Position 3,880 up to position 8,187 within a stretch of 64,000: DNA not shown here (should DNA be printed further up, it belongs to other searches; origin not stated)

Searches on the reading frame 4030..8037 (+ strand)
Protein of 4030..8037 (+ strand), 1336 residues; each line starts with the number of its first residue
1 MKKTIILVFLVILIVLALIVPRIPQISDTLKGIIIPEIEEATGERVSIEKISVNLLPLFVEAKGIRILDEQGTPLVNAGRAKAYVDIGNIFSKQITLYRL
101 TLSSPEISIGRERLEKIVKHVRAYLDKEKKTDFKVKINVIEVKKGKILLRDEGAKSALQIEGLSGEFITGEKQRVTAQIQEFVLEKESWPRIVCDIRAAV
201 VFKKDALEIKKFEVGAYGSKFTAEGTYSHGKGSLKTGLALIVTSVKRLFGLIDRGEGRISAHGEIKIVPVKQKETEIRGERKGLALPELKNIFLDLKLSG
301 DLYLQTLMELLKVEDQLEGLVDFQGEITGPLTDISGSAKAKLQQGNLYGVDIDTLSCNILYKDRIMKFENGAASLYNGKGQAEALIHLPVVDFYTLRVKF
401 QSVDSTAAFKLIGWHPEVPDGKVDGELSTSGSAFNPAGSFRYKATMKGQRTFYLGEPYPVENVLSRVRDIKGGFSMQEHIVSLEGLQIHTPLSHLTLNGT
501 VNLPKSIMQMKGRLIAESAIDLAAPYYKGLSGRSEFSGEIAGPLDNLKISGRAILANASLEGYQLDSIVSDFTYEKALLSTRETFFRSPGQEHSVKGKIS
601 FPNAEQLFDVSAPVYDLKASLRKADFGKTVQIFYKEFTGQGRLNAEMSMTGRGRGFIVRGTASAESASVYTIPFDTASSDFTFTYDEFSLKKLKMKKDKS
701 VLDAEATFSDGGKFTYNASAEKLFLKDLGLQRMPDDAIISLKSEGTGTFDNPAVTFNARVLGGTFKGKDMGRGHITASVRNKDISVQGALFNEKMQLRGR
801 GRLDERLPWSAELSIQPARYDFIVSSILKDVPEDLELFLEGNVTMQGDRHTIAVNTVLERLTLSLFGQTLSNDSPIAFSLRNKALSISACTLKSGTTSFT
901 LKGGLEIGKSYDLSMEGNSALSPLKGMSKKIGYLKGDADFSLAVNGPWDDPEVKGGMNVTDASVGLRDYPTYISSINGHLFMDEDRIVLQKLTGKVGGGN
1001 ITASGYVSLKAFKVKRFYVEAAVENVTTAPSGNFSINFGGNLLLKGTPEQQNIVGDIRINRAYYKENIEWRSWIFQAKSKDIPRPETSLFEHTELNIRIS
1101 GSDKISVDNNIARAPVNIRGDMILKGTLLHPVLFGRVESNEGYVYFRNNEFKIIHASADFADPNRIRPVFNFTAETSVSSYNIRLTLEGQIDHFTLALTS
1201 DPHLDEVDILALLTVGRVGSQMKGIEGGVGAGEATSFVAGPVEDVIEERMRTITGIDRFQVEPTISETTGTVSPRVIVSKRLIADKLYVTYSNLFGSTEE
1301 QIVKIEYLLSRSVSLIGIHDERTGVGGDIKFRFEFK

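Call 47: search_protein_families(library=pfam, proteins=[window:4030-8037:+], max_evalue=0.00001)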
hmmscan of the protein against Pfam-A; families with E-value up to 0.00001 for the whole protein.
window:4030-8037:+ (1336 aa): 4 families
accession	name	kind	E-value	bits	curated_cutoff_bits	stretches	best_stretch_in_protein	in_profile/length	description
PF04357.19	TamB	-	1.3e-48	166.6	22.4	1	991-1335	2-381/381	TamB, inner membrane protein subunit of TAM complex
PF05359.17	DUF748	-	2.1e-17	63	50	1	3-163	16-180/1037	Domain of Unknown Function (DUF748)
PF13116.12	YhdP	-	4.6e-14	51.8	46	1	3-240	9-242/1224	YhdP protein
PF05170.20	AsmA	-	1.4e-09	37.8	29.8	1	4-161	9-183/607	AsmA family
